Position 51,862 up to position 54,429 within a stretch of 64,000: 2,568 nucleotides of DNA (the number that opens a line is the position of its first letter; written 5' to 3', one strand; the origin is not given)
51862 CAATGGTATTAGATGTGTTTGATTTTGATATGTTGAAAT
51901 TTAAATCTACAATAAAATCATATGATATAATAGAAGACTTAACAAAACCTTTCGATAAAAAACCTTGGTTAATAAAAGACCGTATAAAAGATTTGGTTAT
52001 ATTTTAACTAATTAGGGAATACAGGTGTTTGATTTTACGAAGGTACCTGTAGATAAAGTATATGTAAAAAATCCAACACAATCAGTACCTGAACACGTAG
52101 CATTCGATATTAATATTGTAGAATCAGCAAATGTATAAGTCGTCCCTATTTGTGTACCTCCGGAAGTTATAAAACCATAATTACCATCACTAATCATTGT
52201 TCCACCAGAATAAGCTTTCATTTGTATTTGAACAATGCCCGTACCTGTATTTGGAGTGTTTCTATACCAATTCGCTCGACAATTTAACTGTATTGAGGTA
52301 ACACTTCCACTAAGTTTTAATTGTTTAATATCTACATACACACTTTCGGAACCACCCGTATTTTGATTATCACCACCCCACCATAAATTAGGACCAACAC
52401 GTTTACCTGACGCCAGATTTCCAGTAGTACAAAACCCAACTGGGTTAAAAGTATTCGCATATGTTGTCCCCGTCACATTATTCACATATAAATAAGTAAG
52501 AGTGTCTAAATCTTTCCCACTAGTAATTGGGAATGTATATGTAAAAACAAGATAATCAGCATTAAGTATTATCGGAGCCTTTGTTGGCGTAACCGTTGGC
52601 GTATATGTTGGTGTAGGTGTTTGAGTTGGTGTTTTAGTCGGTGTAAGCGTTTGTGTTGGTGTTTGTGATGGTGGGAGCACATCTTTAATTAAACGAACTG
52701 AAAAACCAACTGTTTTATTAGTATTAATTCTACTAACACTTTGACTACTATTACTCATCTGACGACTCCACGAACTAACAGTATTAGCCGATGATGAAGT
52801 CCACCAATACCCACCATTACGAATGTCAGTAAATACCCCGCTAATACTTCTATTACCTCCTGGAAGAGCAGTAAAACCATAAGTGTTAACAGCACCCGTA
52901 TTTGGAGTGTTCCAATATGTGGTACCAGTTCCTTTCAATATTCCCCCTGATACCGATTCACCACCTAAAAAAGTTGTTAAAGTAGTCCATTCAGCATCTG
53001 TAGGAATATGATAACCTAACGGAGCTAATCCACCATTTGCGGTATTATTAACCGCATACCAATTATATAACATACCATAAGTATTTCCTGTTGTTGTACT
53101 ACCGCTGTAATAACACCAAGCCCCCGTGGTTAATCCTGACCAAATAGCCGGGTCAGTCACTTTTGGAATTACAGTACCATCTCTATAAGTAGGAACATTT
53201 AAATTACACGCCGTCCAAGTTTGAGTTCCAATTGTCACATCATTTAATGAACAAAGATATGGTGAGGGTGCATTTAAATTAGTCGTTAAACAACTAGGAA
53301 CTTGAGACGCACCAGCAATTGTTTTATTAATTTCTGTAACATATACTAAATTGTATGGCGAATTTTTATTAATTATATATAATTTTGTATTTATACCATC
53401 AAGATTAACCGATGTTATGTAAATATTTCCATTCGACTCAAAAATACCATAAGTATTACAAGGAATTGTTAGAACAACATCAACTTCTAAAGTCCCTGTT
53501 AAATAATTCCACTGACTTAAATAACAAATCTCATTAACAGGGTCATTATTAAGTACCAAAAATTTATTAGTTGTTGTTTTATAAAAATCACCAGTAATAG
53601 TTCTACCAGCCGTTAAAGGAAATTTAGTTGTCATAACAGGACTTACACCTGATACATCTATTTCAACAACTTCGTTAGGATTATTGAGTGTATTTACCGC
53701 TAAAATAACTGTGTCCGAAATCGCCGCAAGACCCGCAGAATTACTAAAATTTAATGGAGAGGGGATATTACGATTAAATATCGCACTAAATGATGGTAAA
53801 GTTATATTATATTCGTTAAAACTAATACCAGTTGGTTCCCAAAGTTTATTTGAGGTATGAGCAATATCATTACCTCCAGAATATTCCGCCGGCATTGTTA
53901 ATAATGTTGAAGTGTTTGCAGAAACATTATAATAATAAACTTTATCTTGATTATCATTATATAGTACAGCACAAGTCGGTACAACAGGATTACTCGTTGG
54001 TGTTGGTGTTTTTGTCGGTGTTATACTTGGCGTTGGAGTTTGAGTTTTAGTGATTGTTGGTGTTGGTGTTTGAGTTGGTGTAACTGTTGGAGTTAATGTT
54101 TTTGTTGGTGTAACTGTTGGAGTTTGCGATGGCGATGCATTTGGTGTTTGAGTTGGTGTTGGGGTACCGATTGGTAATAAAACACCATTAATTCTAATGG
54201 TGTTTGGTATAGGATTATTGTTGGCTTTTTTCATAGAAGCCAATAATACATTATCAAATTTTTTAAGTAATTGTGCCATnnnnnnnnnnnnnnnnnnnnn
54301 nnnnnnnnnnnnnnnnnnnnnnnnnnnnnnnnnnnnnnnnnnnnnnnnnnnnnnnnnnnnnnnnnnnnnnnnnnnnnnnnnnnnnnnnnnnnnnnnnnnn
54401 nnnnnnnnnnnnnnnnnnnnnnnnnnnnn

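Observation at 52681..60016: Fibrobacter succinogenes major paralogous (FISUMP) domains in two fibre proteins.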

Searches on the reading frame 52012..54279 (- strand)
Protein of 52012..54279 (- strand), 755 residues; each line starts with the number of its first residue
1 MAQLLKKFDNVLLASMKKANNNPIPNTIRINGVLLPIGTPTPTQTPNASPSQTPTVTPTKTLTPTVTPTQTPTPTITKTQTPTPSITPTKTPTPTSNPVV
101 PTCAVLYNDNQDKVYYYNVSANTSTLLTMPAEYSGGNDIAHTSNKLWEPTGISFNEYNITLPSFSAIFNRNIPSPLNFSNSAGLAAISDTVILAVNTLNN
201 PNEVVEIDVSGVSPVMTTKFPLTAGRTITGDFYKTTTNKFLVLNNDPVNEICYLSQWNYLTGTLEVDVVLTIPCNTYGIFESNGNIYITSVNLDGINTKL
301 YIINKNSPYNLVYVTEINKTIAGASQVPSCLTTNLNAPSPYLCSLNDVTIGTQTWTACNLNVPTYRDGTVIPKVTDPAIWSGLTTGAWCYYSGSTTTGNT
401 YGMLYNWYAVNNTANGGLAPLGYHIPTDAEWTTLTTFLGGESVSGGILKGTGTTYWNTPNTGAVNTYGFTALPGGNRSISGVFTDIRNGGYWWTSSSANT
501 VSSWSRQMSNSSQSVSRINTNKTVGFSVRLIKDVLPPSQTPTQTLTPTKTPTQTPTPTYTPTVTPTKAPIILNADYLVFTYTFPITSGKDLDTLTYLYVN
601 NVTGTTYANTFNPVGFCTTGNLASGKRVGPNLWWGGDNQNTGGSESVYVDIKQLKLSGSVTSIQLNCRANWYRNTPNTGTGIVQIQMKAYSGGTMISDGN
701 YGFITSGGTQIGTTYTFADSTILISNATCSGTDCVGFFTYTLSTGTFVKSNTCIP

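Call 3: search_protein_families(library=ncbifam, proteins=[window:52012-54279:-], max_evalue=0.01)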
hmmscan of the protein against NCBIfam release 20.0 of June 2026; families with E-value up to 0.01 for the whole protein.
window:52012-54279:- (755 aa): 1 family
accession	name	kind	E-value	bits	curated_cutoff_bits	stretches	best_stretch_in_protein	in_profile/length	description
TIGR02145.1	Fib_succ_major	domain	2.4e-25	90.2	41.65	1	348-533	14-176/176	FISUMP domain-containing protein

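Call 4: search_protein_families(library=pfam, proteins=[window:52012-54279:-], max_evalue=0.01)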
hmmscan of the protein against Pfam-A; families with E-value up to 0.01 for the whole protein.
window:52012-54279:- (755 aa): 1 family
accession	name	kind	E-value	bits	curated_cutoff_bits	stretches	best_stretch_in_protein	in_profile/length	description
PF09603.15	Fib_succ_major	-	3.2e-38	132.3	33.9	1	348-532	1-187/187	Fibrobacter succinogenes major domain (Fib_succ_major)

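Call 9: search_protein_families(library=phrogs, proteins=[window:52012-54279:-], max_evalue=0.001)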
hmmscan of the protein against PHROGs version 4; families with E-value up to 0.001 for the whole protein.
window:52012-54279:- (755 aa): 2 families
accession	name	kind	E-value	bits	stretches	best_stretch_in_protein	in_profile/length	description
phrog_24956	-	unknown function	4.2e-15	56.7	1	551-740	96-266/279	-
phrog_15511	-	unknown function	0.00031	21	1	29-103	208-279/511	-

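Call 25: search_solved_structures(query=window:52012-54279:-, max_evalue=1)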
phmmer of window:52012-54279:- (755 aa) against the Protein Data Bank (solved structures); distinct sequences matched with E-value up to 1: 1.
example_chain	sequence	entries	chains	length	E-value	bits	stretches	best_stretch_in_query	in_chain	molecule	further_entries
8zvk_A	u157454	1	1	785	0.00055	21.4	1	34-103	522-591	AaBgIC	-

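Call 69: list_cluster_members(proteins=[window:52012-54279:-, window:59423-61882:-, P0003, P0004])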
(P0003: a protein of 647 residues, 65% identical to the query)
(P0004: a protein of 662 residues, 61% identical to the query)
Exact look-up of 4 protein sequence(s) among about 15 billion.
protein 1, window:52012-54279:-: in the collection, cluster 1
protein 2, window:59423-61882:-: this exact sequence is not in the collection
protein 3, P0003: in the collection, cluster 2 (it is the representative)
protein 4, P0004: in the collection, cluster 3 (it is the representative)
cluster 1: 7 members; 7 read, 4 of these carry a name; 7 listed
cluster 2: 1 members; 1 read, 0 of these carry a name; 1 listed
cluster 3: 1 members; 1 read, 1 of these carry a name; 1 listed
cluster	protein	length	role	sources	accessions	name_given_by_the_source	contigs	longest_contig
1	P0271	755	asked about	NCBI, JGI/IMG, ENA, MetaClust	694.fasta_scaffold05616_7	uncharacterized protein (TIGR02145 family) | \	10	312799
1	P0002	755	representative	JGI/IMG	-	uncharacterized protein (TIGR02145 family)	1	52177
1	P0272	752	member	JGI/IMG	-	uncharacterized protein (TIGR02145 family)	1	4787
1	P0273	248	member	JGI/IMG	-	hypothetical protein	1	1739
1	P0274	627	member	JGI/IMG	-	-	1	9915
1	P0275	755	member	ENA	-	-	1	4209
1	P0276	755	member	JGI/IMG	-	-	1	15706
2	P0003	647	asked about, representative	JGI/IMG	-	-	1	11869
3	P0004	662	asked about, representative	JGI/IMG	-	uncharacterized protein (TIGR02145 family)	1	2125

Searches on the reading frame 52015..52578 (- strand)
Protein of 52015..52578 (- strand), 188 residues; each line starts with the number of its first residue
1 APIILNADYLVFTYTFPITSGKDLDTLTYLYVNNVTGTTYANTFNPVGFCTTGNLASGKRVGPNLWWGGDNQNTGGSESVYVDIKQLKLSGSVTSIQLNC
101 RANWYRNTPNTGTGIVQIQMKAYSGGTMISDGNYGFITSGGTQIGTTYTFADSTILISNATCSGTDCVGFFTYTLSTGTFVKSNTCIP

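Call 30: search_protein_families(library=pfam, proteins=[window:52015-52578:-], max_evalue=10)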
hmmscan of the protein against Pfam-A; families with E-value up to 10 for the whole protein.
seq(188 aa): 0 families

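Call 41: find_homologous_proteins(query=window:52015-52578:-, max_evalue=0.001)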
Query seq(188 aa) (188 aa): 3 proteins with E <= 0.001 among 150 candidates.
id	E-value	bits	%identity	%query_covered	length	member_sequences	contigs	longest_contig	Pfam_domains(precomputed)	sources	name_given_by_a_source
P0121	5.4e-62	227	98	56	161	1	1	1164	-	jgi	jgi:hypothetical protein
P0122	7.1e-50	187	54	95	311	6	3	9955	-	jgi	jgi:hypothetical protein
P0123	1.2e-33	134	54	71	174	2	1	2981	-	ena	-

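Call 43: find_encoding_contigs(protein=P0122, flank=10000, max_places=3)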
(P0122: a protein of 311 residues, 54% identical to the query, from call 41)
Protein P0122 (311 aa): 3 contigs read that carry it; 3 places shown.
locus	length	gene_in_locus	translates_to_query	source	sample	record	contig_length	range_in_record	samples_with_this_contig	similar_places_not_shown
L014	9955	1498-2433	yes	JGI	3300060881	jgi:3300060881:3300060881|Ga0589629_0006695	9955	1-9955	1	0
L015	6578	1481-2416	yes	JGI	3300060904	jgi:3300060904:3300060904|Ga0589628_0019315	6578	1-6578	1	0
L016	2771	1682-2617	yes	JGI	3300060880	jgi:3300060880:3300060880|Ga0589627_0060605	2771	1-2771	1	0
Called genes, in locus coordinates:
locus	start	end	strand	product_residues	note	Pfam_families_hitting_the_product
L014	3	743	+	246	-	?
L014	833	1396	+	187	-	-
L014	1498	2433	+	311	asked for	-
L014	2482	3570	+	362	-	-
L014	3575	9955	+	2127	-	?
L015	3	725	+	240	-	?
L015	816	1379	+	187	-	-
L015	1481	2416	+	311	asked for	-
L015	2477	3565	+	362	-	-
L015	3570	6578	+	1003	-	?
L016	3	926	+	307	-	?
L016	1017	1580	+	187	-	-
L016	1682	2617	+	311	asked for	-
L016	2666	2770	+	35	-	?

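Call 49: search_protein_representatives(protein=window:52015-52578:-)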
Query: 188 residues. Proteins with E-value up to 0.001 (for the whole library): 299; up to 1e-10: 42; up to 1e-30: 12. The best 150 are listed.
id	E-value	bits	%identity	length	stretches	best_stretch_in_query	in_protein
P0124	3.2e-110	382.1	93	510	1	1-188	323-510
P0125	2.6e-98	343.3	88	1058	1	1-188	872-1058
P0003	4.0e-86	303.5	82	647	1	1-188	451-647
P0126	6.3e-70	250.7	68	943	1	2-187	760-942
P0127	1.2e-52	194.3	55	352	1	3-187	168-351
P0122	2.3e-50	186.9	54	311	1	2-182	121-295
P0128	1.0e-47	178.3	51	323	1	3-184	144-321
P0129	1.4e-43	164.8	50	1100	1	5-187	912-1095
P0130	2.2e-36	141.3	49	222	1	7-186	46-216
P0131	1.5e-35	138.6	53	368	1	4-186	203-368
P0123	3.7e-34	134.0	59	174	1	57-182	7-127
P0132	3.2e-32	127.7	91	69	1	120-188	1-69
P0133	8.3e-30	119.9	45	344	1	1-186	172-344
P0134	4.4e-29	117.5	43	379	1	2-186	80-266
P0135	3.2e-27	111.4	42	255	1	2-179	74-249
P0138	2.4e-25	105.3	39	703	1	2-182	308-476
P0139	1.4e-21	93.1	42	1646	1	2-184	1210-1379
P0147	1.6e-13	66.8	33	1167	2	65-153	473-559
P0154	5.3e-12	61.8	35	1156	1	1-181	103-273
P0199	7.7e-09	51.5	34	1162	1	7-178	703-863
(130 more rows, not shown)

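Call 50: search_protein_families(library=pfam, proteins=[P0125, P0126, P0129, P0139, P0138, P0147, P0154, P0199], max_evalue=0.001)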
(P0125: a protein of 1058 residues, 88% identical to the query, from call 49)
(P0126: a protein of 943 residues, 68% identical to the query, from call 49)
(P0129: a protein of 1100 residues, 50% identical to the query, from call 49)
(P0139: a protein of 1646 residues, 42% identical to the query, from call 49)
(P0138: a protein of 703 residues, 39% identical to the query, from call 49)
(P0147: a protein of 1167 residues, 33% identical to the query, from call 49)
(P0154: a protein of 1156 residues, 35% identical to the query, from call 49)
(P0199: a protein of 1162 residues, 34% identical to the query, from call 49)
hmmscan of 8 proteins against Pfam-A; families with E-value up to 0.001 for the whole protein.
P0125 (1058 aa): 1 family
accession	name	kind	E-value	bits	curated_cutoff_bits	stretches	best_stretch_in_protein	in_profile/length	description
PF09603.15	Fib_succ_major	-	3.6e-64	216.9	33.9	2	48-231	1-186/187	Fibrobacter succinogenes major domain (Fib_succ_major)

P0126 (943 aa): 1 family
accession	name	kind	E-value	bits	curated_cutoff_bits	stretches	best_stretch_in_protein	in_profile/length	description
PF09603.15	Fib_succ_major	-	1.1e-71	241.4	33.9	2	539-722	1-186/187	Fibrobacter succinogenes major domain (Fib_succ_major)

P0129 (1100 aa): 0 families

P0139 (1646 aa): 0 families

P0138 (703 aa): 0 families

P0147 (1167 aa): 0 families

P0154 (1156 aa): 3 families
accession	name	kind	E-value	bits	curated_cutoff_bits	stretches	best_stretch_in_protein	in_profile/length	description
PF03382.20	DUF285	-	1.8e-183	599.3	25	5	856-975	1-120/120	Mycoplasma protein of unknown function, DUF285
PF18911.6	PKD_4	-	8e-19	67.9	27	1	34-101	20-85/85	PKD domain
PF00801.26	PKD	-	3.7e-15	56.1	23.5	1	25-94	4-75/80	PKD domain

P0199 (1162 aa): 2 families
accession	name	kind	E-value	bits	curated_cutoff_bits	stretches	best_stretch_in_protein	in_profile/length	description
PF24801.1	FNIII-A_GpJ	-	2.8e-07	31.2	27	1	252-382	25-123/126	Tip attachment protein J,FNIII-A domain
PF13550.12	Phage-tail_3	-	1.3e-05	25.6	23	1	484-635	2-154/164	Putative phage tail protein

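Call 57: search_protein_families(library=phrogs, proteins=[window:52015-52578:-], max_evalue=1)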
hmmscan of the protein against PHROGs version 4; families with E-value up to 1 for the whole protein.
window:52015-52578:- (188 aa): 3 families
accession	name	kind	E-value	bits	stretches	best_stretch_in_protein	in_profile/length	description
phrog_24956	-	unknown function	5.7e-15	56.3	1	5-174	117-267/279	-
phrog_8168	-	unknown function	0.051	14.7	1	117-160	60-103/147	-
phrog_12774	-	unknown function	0.3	12.4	0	31-56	47-71/90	-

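Call 77: search_dna_similar(query=window:52015-52578:-, collection=phages, mode=protein, max_rows=25, max_evalue=0.001)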
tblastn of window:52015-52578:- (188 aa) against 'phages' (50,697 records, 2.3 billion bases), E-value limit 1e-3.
Records with a match: 5; places in all: 5; records where one place covers at least 80% of the query: 3.
Best place of each record, by identity: <60% 5.
By first word of the organism name: Synechococcus 2; Cyanophage 1; Xanthomonas 1; Carjivirus 1.
By host as written in the record: Synechococcus sp. WH8109 3; Xanthomonas citri 1; bacterium 1.
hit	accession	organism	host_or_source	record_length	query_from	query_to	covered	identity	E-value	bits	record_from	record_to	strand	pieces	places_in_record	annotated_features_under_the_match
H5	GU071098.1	Synechococcus phage S-SSM7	Synechococcus sp. WH8109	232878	2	158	84%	31.1%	3e-5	49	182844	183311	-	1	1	hypothetical protein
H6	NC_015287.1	Synechococcus phage S-SSM7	Synechococcus sp. WH8109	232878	2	158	84%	31.1%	3e-5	49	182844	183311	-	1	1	hypothetical protein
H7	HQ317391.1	Cyanophage S-SSM6a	Synechococcus sp. WH8109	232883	2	158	84%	31.1%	3e-5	49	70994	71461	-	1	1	hypothetical protein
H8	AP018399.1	Xanthomonas phage XacN1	Xanthomonas citri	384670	3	146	77%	27.7%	5e-6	52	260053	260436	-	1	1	hypothetical protein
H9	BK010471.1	Carjivirus communis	bacterium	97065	12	130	63%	33.1%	7e-4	45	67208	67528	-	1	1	KP06_gp62: putative tail protein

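Call 78: get_annotated_region(hit=H9, flank=4000)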
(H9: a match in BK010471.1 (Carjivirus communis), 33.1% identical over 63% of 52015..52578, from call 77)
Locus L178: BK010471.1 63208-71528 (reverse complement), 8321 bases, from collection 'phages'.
description: MAG TPA_asm: Carjivirus communis, complete genome.
organism: Carjivirus communis (NCBI taxid 2955582)
taxonomy: Viruses; Duplodnaviria; Heunggongvirae; Uroviricota; Caudoviricetes; Crassvirales; Intestiviridae; Crudevirinae; Carjivirus
host: bacterium; source: -; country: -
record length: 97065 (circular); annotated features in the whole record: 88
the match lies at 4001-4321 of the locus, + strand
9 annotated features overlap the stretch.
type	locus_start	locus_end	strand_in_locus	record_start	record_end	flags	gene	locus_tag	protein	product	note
CDS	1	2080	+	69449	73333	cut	KP06_gp64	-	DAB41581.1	putative Bacon (Bacteroidetes-Associated Carbohydrate-binding) domain containing protein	-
CDS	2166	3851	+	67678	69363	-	KP06_gp63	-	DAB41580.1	putative tail protein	similar to UGP_077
CDS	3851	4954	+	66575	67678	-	KP06_gp62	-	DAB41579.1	putative tail protein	-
CDS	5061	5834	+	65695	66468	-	KP06_gp61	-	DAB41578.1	putative tail protein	-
CDS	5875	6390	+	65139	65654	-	KP06_gp60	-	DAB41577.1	hypothetical protein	-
CDS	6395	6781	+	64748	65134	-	KP06_gp59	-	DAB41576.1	hypothetical protein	-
CDS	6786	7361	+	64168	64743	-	KP06_gp58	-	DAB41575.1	hypothetical protein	-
CDS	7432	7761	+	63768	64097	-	KP06_gp57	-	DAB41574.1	hypothetical protein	-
CDS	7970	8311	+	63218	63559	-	KP06_gp56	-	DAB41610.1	putative zincin superfamily protease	-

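Call 79: get_annotated_region(hit=H8, flank=4000)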
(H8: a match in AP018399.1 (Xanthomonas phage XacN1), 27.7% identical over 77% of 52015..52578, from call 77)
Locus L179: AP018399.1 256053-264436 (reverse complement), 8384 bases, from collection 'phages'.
description: Xanthomonas phage XacN1 DNA, complete genome.
organism: Xanthomonas phage XacN1 (NCBI taxid 2042251)
taxonomy: Viruses; Duplodnaviria; Heunggongvirae; Uroviricota; Caudoviricetes
host: Xanthomonas citri; source: -; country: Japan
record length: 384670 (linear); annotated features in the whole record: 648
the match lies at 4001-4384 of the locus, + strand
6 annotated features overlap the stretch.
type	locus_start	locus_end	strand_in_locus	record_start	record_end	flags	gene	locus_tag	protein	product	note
CDS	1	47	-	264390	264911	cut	-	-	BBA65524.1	predicted ORF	ORF376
CDS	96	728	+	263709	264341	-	-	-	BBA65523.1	hypothetical protein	ORF375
CDS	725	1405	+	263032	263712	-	-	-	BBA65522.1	hypothetical protein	ORF374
CDS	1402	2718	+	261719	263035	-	-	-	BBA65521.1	hypothetical protein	ORF373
CDS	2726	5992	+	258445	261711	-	-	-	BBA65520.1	hypothetical protein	ORF372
CDS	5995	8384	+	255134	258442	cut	-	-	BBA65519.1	hypothetical protein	ORF371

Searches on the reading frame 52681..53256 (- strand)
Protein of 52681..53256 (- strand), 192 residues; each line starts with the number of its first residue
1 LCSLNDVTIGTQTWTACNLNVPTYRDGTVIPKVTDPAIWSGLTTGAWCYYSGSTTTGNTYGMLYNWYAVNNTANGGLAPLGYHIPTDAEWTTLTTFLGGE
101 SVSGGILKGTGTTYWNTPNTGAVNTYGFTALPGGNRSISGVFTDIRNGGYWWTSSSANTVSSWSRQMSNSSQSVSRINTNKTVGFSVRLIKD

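Call 57: search_protein_families(library=phrogs, proteins=[window:52681-53256:-], max_evalue=1)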
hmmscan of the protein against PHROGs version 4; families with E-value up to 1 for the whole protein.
window:52681-53256:- (192 aa): 0 families
